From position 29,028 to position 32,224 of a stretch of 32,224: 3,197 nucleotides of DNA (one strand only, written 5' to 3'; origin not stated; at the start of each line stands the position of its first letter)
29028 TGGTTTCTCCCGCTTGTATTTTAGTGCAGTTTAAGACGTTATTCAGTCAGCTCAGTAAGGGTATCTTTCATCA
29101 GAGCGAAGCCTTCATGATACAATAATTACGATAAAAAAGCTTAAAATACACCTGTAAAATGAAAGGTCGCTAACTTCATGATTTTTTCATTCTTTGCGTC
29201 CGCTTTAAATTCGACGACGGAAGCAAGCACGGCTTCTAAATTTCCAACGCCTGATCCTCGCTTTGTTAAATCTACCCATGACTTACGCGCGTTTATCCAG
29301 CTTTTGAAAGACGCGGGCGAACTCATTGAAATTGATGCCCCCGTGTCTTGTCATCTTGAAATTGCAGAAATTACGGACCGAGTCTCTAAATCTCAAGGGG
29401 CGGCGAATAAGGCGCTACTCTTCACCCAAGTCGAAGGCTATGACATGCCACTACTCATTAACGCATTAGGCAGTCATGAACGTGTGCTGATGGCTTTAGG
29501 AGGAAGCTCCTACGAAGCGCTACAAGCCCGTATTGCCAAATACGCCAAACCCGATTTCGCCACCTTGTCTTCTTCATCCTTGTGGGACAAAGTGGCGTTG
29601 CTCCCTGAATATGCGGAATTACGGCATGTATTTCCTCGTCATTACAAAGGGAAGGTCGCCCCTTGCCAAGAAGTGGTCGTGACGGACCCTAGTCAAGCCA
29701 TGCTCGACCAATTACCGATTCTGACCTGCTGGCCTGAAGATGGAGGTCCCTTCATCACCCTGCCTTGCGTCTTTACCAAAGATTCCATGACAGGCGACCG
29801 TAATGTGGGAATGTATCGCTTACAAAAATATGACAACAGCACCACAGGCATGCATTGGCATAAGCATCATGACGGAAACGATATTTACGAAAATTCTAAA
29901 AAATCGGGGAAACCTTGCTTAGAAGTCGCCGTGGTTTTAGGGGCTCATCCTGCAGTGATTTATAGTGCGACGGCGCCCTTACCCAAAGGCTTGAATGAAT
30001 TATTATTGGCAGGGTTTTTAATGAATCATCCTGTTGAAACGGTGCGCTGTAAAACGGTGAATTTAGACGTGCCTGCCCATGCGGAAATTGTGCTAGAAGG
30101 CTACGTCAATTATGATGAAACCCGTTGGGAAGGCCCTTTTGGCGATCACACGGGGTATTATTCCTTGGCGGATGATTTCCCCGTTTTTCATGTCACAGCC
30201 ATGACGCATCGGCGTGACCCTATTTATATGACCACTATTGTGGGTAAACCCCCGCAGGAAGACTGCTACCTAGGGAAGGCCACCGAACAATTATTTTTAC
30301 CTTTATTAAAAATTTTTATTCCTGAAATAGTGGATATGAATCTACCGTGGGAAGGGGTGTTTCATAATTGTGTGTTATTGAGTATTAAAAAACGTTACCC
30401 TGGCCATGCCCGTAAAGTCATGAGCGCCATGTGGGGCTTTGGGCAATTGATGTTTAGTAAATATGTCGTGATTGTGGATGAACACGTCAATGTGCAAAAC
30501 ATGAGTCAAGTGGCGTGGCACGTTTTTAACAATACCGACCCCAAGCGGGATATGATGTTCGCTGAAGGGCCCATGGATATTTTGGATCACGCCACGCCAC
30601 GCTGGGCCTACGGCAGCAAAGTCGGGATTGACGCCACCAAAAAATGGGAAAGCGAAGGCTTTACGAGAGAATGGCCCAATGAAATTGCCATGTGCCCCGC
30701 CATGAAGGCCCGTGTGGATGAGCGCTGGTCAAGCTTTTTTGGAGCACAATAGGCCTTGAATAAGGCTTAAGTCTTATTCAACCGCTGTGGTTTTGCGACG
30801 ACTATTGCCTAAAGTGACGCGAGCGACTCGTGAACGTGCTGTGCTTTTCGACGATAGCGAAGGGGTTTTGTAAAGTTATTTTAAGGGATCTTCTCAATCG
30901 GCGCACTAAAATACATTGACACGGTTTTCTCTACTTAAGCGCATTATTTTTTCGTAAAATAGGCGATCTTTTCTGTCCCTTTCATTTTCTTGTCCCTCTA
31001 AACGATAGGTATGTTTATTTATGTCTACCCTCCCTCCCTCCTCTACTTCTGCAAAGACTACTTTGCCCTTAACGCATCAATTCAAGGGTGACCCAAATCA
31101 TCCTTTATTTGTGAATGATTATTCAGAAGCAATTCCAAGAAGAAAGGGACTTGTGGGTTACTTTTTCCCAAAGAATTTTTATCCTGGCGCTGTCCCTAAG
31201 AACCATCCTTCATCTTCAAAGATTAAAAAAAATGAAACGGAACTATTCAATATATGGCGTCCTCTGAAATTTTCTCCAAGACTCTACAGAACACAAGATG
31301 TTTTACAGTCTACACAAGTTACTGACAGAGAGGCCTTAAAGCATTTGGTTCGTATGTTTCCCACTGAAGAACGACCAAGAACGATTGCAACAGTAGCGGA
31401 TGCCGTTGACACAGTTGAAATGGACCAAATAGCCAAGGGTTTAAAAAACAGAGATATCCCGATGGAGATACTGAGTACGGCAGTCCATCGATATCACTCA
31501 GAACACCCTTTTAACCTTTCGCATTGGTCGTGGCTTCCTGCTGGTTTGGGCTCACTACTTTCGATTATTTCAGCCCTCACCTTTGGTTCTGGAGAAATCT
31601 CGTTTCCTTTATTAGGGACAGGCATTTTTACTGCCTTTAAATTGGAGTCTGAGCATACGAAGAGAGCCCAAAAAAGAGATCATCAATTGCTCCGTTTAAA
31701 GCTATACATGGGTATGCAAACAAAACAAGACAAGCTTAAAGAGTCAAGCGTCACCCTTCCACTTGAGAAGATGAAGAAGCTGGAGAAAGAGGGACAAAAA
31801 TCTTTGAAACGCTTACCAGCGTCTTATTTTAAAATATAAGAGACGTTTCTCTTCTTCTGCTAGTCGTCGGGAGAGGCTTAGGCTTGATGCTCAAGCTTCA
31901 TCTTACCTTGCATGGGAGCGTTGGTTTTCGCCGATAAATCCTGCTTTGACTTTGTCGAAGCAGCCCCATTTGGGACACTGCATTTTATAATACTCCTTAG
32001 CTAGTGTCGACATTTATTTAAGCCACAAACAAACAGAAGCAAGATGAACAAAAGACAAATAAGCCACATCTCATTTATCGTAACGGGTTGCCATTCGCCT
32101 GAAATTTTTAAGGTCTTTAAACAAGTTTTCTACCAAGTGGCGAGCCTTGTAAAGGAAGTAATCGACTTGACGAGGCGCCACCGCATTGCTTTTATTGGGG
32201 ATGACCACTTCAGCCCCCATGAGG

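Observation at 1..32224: TGA is never used as a terminator: 25 of 25 credible CDSs end in TAA (18) or TAG (7)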

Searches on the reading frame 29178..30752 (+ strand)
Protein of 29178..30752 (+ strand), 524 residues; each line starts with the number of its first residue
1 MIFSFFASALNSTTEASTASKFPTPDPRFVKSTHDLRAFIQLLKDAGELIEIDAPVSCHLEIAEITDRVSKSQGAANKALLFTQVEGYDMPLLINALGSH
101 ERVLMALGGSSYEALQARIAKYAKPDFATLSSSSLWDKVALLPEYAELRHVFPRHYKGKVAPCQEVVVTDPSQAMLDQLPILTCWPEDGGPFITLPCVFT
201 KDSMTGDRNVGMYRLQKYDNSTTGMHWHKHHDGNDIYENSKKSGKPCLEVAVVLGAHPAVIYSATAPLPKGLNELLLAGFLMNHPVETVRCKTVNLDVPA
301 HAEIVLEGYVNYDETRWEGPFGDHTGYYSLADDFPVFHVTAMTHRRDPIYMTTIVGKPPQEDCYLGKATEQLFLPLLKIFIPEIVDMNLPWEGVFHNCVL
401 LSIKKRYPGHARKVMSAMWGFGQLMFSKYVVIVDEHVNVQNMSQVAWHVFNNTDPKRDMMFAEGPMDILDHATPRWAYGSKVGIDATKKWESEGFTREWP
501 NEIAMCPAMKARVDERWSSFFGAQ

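Call 9: search_protein_families(library=pfam, proteins=[window:29178-30752:+])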
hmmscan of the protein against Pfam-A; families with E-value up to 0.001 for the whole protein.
window:29178-30752:+ (524 aa): 3 families
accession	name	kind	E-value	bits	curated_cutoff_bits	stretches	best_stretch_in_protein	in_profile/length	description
PF01977.22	UbiD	-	2.4e-82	275.5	23.3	1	159-358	6-206/206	3-octaprenyl-4-hydroxybenzoate carboxy-lyase Rift-related domain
PF20696.2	UbiD_C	-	8.5e-47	158.8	24.2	1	363-486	1-127/127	3-octaprenyl-4-hydroxybenzoate carboxy-lyase C-terminal domain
PF20695.2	UbiD_N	-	1.3e-20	73.7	24.3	1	40-116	1-72/78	3-octaprenyl-4-hydroxybenzoate carboxy-lyase N-terminal domain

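Call 37: find_homologous_proteins(query=window:29178-30752:+, max_evalue=1e-50)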
Query window:29178-30752:+ (524 aa): 8000 proteins with E <= 1e-50 among 8000 candidates; the best 120 are listed.
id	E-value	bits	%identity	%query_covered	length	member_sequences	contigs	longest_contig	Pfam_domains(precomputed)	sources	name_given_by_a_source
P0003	0.0e+0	1240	100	100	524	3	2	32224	PF20696.3,PF01977.23,PF20695.3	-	-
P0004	0.0e+0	1062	87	97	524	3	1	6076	PF20696.3,PF01977.23,PF20695.3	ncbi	-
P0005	0.0e+0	1051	86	98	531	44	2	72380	PF20696.3,PF01977.23,PF20695.3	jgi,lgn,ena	jgi:4-hydroxy-3-polyprenylbenzoate decarboxylase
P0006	2.4e-291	985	78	99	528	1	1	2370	PF20696.3,PF01977.23,PF20695.3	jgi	jgi:4-hydroxy-3-polyprenylbenzoate decarboxylase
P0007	6.6e-291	984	78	99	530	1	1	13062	PF20696.3,PF01977.23,PF20695.3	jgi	jgi:4-hydroxy-3-polyprenylbenzoate decarboxylase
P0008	3.6e-267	906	73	97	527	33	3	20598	PF20696.3,PF01977.23,PF20695.3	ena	-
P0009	4.3e-262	889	70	99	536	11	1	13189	PF20696.3,PF01977.23,PF20695.3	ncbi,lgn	ncbi:MAG: menaquinone biosynthesis decarboxylase [Vampirovibrionales bacterium]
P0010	1.7e-260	883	72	98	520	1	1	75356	PF20696.3,PF01977.23,PF20695.3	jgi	jgi:4-hydroxy-3-polyprenylbenzoate decarboxylase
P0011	5.7e-260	882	72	98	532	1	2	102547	PF20696.3,PF01977.23,PF20695.3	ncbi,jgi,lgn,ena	jgi:4-hydroxy-3-polyprenylbenzoate decarboxylase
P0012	2.2e-259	880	73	96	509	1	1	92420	PF20696.3,PF01977.23,PF20695.3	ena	-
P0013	5.1e-256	869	73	95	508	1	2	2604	PF20696.3,PF01977.23,PF20695.3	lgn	-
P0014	1.9e-250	850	71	94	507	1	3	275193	PF20696.3,PF01977.23,PF20695.3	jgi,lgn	jgi:4-hydroxy-3-polyprenylbenzoate decarboxylase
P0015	3.6e-250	849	71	95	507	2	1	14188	PF20696.3,PF01977.23,PF20695.3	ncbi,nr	ncbi:MAG: menaquinone biosynthesis decarboxylase [Vampirovibrionales bacterium]|nr:menaquinone biosy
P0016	5.5e-250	849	72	93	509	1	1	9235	PF20696.3,PF01977.23,PF20695.3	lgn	-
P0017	3.8e-247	839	71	93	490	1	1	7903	PF20696.3,PF01977.23,PF20695.3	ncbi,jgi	jgi:4-hydroxy-3-polyprenylbenzoate decarboxylase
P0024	9.3e-244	828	69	93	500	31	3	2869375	PF20696.3,PF01977.23,PF20695.3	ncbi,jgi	jgi:4-hydroxy-3-polyprenylbenzoate decarboxylase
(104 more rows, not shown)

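Call 39: find_encoding_contigs(protein=P0005, flank=10000, max_places=3)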
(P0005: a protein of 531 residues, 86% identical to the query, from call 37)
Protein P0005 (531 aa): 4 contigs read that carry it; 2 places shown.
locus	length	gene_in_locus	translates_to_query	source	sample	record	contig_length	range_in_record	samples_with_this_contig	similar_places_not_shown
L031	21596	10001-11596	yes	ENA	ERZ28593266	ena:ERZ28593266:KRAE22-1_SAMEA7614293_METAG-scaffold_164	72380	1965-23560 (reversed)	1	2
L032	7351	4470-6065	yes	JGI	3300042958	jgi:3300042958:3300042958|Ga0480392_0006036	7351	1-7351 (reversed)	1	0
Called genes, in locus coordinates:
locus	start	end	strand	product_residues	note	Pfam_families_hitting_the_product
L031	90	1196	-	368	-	PF04230:PS_pyruv_trans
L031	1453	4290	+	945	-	PF13641:Glyco_tranf_2_3, PF00535:Glycos_transf_2, PF13506:Glyco_transf_21, PF13632:Glyco_trans_2_3, PF03552:Cellulose_synt, PF07238:PilZ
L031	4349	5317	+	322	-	-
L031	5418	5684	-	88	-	PF01016:Ribosomal_L27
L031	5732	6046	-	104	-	PF00829:Ribosomal_L21p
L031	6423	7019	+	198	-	-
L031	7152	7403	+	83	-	-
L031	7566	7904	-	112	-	-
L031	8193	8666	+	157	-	PF00578:AhpC-TSA, PF08534:Redoxin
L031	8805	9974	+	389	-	PF13784:Fic_N, PF02661:Fic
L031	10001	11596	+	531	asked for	PF20695:UbiD_N, PF01977:UbiD, PF20696:UbiD_C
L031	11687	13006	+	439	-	-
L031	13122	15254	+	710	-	PF03717:PBP_dimer, PF00905:Transpeptidase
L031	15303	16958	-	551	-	PF03023:MurJ, PF01554:MatE (weak)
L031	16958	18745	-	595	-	PF01743:PolyA_pol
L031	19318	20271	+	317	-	-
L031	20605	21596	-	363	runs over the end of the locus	PF00413:Peptidase_M10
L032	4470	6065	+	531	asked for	PF20695:UbiD_N, PF01977:UbiD, PF20696:UbiD_C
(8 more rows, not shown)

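Call 40: find_encoding_contigs(protein=P0004, flank=10000, max_places=2)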
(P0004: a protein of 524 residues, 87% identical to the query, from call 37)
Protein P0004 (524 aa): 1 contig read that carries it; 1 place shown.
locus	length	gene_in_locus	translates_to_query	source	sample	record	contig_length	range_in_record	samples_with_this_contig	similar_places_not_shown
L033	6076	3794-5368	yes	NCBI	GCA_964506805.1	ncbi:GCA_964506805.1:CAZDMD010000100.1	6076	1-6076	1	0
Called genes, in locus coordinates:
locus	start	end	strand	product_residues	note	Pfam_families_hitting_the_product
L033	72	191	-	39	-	PF13340:DUF4096 (weak)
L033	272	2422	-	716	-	PF03717:PBP_dimer, PF00905:Transpeptidase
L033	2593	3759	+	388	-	PF13784:Fic_N, PF02661:Fic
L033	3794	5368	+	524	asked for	PF20695:UbiD_N, PF01977:UbiD, PF20696:UbiD_C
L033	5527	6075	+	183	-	?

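Call 49: find_encoding_contigs(protein=P0010, flank=10000, max_places=2)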
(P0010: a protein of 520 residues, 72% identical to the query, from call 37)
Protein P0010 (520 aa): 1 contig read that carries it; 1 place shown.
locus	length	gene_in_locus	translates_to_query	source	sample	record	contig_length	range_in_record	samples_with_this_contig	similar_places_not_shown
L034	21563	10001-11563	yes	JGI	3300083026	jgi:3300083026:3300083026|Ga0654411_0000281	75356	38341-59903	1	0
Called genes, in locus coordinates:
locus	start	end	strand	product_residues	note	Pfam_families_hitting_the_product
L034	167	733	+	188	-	-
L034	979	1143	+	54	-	-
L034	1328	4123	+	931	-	PF00353:HemolysinCabind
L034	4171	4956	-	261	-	-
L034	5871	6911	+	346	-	-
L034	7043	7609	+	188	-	-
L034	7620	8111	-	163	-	-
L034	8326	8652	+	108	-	-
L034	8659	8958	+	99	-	-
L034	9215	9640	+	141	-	PF01609:DDE_Tnp_1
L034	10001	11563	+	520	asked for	PF20695:UbiD_N, PF01977:UbiD, PF20696:UbiD_C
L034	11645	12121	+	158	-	-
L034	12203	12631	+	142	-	-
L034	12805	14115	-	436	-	PF02684:LpxB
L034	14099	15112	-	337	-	PF17930:LpxI_N, PF06230:LpxI_C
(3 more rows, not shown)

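Call 50: find_encoding_contigs(protein=P0008, flank=10000, max_places=2)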
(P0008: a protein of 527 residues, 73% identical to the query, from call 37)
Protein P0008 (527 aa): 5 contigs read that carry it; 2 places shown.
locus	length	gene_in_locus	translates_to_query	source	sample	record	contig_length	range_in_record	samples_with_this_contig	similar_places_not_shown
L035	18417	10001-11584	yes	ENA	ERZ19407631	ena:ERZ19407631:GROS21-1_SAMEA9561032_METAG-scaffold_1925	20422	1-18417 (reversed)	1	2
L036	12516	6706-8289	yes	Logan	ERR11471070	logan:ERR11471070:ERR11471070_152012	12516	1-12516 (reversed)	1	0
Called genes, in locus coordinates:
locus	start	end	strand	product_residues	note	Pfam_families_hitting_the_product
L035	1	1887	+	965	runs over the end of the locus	PF00535:Glycos_transf_2, PF13641:Glyco_tranf_2_3, PF13506:Glyco_transf_21, PF13632:Glyco_trans_2_3, PF03552:Cellulose_synt, PF07238:PilZ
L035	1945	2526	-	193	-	-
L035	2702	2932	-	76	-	-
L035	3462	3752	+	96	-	-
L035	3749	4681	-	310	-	PF00288:GHMP_kinases_N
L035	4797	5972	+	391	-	PF02096:60KD_IMP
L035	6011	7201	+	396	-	PF02350:Epimerase_2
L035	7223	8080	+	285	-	PF02749:QRPTase_N, PF01729:QRPTase_C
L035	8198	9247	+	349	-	PF02463:SMC_N, PF11398:DUF2813 (faint), PF13175:AAA_15, PF13476:AAA_23, PF13304:AAA_21, PF13175:AAA_15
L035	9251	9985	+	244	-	PF11536:DUF3226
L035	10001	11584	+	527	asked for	PF20695:UbiD_N, PF01977:UbiD, PF20696:UbiD_C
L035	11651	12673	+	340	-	PF02463:SMC_N (faint), PF13175:AAA_15, PF13304:AAA_21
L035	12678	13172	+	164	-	-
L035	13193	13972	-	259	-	PF02219:MTHFR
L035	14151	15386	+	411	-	-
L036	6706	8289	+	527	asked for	PF20695:UbiD_N, PF01977:UbiD, PF20696:UbiD_C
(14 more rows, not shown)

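Call 51: find_encoding_contigs(protein=P0024, flank=10000, max_places=2)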
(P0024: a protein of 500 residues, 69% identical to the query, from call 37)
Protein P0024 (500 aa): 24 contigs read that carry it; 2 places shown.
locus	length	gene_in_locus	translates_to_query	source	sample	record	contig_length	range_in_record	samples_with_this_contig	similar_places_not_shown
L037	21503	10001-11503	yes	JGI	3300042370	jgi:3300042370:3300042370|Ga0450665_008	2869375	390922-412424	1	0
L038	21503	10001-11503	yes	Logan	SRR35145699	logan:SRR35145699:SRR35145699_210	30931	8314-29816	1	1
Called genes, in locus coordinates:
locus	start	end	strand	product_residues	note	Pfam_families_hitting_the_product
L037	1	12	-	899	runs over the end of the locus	PF00133:tRNA-synt_1, PF09334:tRNA-synt_1g, PF13603:tRNA-synt_1_2, PF09334:tRNA-synt_1g, PF08264:Anticodon_1, PF10458:Val_tRNA-synt_C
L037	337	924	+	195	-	PF01476:LysM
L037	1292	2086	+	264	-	PF13202:EF-hand_5 (faint)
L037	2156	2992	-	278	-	PF01545:Cation_efflux, PF16916:ZT_dimer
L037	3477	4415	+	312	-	PF03330:DPBB_1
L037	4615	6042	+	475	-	PF00749:tRNA-synt_1c, PF19269:Anticodon_2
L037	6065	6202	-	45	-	-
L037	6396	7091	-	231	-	PF01965:DJ-1_PfpI, PF07685:GATase_3, PF13507:GATase_5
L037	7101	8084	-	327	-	PF01259:SAICAR_synt, PF02700:PurS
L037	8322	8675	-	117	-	-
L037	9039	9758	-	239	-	PF10646:Germane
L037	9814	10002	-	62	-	-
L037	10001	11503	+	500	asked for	PF20695:UbiD_N, PF01977:UbiD, PF20696:UbiD_C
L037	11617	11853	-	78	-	-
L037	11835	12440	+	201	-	-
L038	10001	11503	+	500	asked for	PF20695:UbiD_N, PF01977:UbiD, PF20696:UbiD_C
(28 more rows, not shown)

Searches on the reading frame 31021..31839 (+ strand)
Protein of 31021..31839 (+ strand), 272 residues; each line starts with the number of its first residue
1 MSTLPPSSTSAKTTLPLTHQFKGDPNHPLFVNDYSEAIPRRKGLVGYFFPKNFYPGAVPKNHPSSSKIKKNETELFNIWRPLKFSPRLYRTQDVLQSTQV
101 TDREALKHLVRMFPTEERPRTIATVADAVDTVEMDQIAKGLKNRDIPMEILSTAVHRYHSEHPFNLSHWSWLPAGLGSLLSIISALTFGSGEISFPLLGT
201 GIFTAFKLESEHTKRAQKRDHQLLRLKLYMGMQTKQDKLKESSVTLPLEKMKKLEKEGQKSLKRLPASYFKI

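Call 9: search_protein_families(library=pfam, proteins=[window:31021-31839:+])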
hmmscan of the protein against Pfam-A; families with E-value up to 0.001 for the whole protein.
window:31021-31839:+ (272 aa): 0 families

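Call 11: find_encoding_contigs(protein=window:31021-31839:+, flank=10000, max_places=6)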
Protein window:31021-31839:+ (272 aa): 4 contigs read that carry it; 3 places shown.
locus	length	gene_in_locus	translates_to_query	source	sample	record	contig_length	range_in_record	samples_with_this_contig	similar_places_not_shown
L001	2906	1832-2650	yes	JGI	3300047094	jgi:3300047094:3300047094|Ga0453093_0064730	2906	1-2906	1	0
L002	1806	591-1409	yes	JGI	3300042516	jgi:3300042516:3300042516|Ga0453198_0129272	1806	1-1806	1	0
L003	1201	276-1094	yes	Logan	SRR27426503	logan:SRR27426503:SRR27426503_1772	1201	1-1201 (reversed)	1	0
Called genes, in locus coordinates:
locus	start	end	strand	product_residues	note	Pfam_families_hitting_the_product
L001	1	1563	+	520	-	?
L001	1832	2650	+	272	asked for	-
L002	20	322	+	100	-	PF20696:UbiD_C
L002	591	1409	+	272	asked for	-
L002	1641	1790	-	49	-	-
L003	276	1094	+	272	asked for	-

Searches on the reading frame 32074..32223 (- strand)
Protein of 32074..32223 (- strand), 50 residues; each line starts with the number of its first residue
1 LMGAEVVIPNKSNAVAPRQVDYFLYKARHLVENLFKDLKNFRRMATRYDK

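Call 25: search_protein_families(library=pfam, proteins=[window:32074-32223:-], max_evalue=0.1)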
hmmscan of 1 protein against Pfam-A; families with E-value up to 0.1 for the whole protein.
seq(50 aa): 1 family
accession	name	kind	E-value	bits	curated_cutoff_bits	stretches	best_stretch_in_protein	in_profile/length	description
PF01609.27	DDE_Tnp_1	-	0.00061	20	23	1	23-49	155-182/200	Transposase DDE domain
